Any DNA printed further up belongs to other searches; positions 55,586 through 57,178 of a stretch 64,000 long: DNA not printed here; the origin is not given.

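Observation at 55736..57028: Single polypeptide fusing a monohaem cytochrome c to an auracyanin-like blue-copper domain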

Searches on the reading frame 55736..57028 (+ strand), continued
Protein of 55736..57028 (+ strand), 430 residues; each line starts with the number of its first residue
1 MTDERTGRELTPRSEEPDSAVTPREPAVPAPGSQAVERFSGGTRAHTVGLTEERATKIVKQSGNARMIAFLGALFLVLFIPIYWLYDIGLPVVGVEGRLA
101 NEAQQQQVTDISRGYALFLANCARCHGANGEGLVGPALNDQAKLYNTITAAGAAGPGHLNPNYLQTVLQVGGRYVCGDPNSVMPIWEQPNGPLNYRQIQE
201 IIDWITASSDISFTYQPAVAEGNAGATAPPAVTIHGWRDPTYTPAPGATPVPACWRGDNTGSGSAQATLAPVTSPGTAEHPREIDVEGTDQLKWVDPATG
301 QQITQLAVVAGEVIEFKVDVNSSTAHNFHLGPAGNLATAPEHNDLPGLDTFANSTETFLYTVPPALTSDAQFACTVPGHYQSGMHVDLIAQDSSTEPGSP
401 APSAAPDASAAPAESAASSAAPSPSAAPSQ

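Call 15: find_related_loci(query=A1, collection=genome_contigs, flank=8000)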
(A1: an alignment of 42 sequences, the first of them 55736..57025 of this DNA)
Query A1 (430 aa) in genome_contigs; peptide patterns used: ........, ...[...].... (x = any residue, [..] = any of these).
187 stretches matched a pattern; 72 encode a relative of the query (tblastn E <= 1e-3); 71 distinct loci.
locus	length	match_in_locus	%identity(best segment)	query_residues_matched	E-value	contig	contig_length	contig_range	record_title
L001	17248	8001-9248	75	1-413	0e+0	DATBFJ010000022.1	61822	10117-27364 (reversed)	MAG TPA_asm: Candidatus Limnocylindrales bacterium isolate SMAG_U3808 k141_2663276, whole genome shotgun sequence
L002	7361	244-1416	75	1-391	0e+0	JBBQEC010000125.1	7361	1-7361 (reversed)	MAG: Candidatus Limnocylindrales bacterium isolate Co_metawrap_1127 Cmw_1127_k141_29687317_length_7361_cov_9.2744, whole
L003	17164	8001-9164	74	1-390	0e+0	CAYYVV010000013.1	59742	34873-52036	MAG TPA_asm: uncultured Anaerolineaceae bacterium isolate binchicken_co54_371 genome assembly, contig: NODE_842_length_5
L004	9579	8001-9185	69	1-390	1e-178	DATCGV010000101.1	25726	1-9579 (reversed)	MAG TPA_asm: Candidatus Limnocylindrales bacterium isolate SMAG_U7816 k141_435081, whole genome shotgun sequence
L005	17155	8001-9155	64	1-389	5e-166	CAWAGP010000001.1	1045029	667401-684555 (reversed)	MAG: uncultured Chloroflexia bacterium isolate MFD02416.bin.2.55 genome assembly, contig: contig_18847, whole genome sho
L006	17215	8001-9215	60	1-418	8e-166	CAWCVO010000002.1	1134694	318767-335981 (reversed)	MAG: uncultured Chloroflexia bacterium isolate MFD05442.bin.1.98 genome assembly, contig: contig_18400, whole genome sho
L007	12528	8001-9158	64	1-389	6e-163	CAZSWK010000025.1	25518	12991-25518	MAG TPA_asm: uncultured Anaerolineaceae bacterium isolate binchicken_co94_368 genome assembly, contig: NODE_2617_length_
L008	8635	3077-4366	57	1-429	8e-158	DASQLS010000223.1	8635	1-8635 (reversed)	MAG TPA_asm: Candidatus Limnocylindrales bacterium isolate SMAG_U11944 k141_5223199, whole genome shotgun sequence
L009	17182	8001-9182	62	1-403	7e-157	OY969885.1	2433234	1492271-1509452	MAG: uncultured Chloroflexia bacterium isolate MFD01275.bin.c.5 genome assembly, chromosome: 1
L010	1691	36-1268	59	1-424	9e-169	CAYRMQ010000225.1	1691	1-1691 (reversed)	MAG TPA_asm: uncultured Anaerolineaceae bacterium isolate SRP284430_co1_24 genome assembly, contig: NODE_96328_length_16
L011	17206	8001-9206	75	1-406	0e+0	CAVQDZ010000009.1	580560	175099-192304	MAG: uncultured Chloroflexia bacterium isolate MFD02134.bin.2.238 genome assembly, contig: contig_9144, whole genome sho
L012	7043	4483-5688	58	1-413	2e-153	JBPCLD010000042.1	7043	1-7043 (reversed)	MAG: Candidatus Limnocylindrales bacterium isolate TH_ant_mag_69 S1Ck127_457183_flag_0_multi_7.7510_len_7043, whole geno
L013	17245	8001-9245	57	1-406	1e-152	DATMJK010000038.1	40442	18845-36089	MAG TPA_asm: Candidatus Limnocylindrales bacterium isolate SMAG_U13566 k141_38685, whole genome shotgun sequence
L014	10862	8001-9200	60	1-404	1e-152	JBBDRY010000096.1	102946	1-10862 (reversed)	MAG: Chloroflexota bacterium isolate LejiaC_67_23 Lejia_C_443_length_102946_cov_14, whole genome shotgun sequence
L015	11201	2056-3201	60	1-389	3e-151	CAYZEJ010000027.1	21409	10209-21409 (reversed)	MAG TPA_asm: uncultured Anaerolineaceae bacterium isolate SRP136066_co1_124 genome assembly, contig: NODE_2283_length_21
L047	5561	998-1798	44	22-284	5e-64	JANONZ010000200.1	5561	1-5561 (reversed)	MAG: Thermomicrobiales bacterium isolate VAR_43_metabat_27 VAR_43_k141_2371366, whole genome shotgun sequence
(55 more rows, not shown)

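Call 18: predict_structure(alignment_id=A1)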
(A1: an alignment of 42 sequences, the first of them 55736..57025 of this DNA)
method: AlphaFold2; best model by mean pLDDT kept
length: 430 residues; sequences in the alignment: 42
mean_pLDDT: 60.9   pTM: 0.36
mean pLDDT of the five models: 60.9, 59.2, 54.3, 53.4, 46.8
residues with pLDDT >= 90: 54; 70-90: 97; 50-70: 127; < 50: 152
segments of 3 or more residues with pLDDT < 50: 14-50, 97-109, 127-137, 171-192, 221-224, 244-268, 394-411, 413-427
pLDDT, mean of each block of 10 residues (from residue 1): 52 47 41 35 36 53 69 79 60 51 43 70 53 46 59 58 62 40 34 62 68 67 55 62 44 35 38 87 81 73 83 94 89 89 92 94 88 87 84 45 34 39 41
secondary structure, 60 per line:
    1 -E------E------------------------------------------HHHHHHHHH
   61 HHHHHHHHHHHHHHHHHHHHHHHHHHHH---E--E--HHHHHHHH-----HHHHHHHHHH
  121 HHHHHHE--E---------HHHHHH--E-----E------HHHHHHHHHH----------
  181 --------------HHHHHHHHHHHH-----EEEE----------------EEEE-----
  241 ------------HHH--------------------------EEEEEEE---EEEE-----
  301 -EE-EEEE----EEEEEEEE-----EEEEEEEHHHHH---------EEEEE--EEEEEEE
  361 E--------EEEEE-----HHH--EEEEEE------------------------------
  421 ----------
elements in order: H52-88 H98-105 H111-126 H140-145 H161-170 H195-206 E212-215 E232-235 E282-288 E292-295 E305-308 E313-320 E326-332 H333-337 E347-351 E354-361 E370-374 E385-390

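Call 21: fold_search(model_id=the predicted structure, library=pdb)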
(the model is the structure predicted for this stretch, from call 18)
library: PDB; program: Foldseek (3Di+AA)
matches with E <= 10: 1123; with E <= 0.001: 240
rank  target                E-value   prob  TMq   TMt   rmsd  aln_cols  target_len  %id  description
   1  3ta4_F                1.8e-05  1.00  0.17  0.25   8.5       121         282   16  Small laccase from Amycolatopsis sp. ATCC 39116 complexed with 1-(3,4-dimethoxyphenyl)-2-(2-methoxyphenoxy)-1,3-dihydr (released 2012-09-12)
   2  2dv6_A                2.2e-05  1.00  0.19  0.20   3.9       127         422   14  Crystal structure of nitrite reductase from Hyphomicrobium denitrificans (released 2007-02-20)
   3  6kol                  2.8e-05  1.00  0.19  0.58   4.7       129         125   20  Crystal structure of auracyanin from photosynthetic bacterium Roseiflexus castenholzii (released 2020-01-29)
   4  7pcy                  2.8e-05  1.00  0.17  0.60   5.9       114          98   19  THE CRYSTAL STRUCTURE OF PLASTOCYANIN FROM A GREEN ALGA, ENTEROMORPHA PROLIFERA (released 1990-07-15)
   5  3ta4_D                3.6e-05  1.00  0.18  0.27   8.3       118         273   15  Small laccase from Amycolatopsis sp. ATCC 39116 complexed with 1-(3,4-dimethoxyphenyl)-2-(2-methoxyphenoxy)-1,3-dihydr (released 2012-09-12)
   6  6tfd_A                3.8e-05  1.00  0.18  0.19   6.2       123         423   15  Crystal structure of nitrite and NO bound three-domain copper-containing nitrite reductase from Hyphomicrobium denitri (released 2020-06-10)
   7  1qhq                  5.1e-05  1.00  0.21  0.57   4.7       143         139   22  AURACYANIN, A BLUE COPPER PROTEIN FROM THE GREEN THERMOPHILIC PHOTOSYNTHETIC BACTERIUM CHLOROFLEXUS AURANTIACUS (released 2001-03-07)
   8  7pu0_A                5.1e-05  1.00  0.18  0.26   8.3       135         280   14  Crystal Structure of Two-Domain Laccase mutant H165A/M199G from Streptomyces griseoflavus (released 2022-01-19)
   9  2aan                  6.4e-05  1.00  0.19  0.55   4.3       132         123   26  Auracyanin A: A "blue" copper protein from the green thermophilic photosynthetic bacterium,chloroflexus aurantiacus (released 2006-07-11)
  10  6tfo_C                6.4e-05  1.00  0.18  0.18   6.2       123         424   15  Crystal structure of as isolated three-domain copper-containing nitrite reductase from Hyphomicrobium denitrificans st (released 2020-06-10)
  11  3gdc_A                7.2e-05  1.00  0.20  0.28   6.0       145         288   12  Crystal structure of multicopper oxidase (released 2010-03-09)
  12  7pes_D                7.7e-05  1.00  0.16  0.24   8.4       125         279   18  Crystal Structure of Two-Domain Laccase mutant M199G from Streptomyces griseoflavus (released 2022-01-19)
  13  9hu7                  8.1e-05  1.00  0.18  0.27   8.2       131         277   13  Mutant M298C6a of the small laccase (SLAC) from Streptomyces coelicolor (released 2026-01-14)
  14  3ta4_E                8.1e-05  1.00  0.17  0.26   8.6       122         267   16  Small laccase from Amycolatopsis sp. ATCC 39116 complexed with 1-(3,4-dimethoxyphenyl)-2-(2-methoxyphenoxy)-1,3-dihydr (released 2012-09-12)
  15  9rck_B                8.1e-05  1.00  0.19  0.18   8.7       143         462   19  Laccase (multicopper oxidase) from Pediococcus pentosaceus 4618 mutant M455A-M456A soaked with Copper 2 minutes (released 2025-11-19)
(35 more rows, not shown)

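Call 35: search_protein_representatives(alignment_id=A1)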
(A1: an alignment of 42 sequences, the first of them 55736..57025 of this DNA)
Query: 42 sequences, 421 profile positions. Proteins with E-value up to 0.001 (for the whole library): 1648; up to 1e-10: 455; up to 1e-30: 100. The best 150 are listed.
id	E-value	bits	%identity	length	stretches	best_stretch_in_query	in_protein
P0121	7.4e-196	667.3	-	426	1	1-420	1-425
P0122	7.1e-176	601.5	-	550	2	1-410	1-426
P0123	6.4e-141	486.3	-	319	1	1-251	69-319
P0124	2.6e-133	461.2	-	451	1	46-331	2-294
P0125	2.0e-126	438.6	-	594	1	1-291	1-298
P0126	1.6e-122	425.7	-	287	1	1-278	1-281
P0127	2.3e-116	405.4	-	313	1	117-419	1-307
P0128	2.5e-109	382.2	-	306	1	1-199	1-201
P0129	9.7e-108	377.0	-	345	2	136-385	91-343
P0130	3.0e-97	342.4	-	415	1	1-239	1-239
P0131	8.4e-97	341.0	-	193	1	1-200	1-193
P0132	6.8e-94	331.4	-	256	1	173-419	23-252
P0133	1.8e-89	316.8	-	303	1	1-191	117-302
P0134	2.6e-88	313.0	-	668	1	98-419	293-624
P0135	2.1e-85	303.5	-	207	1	82-275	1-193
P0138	1.8e-75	270.7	-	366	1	29-327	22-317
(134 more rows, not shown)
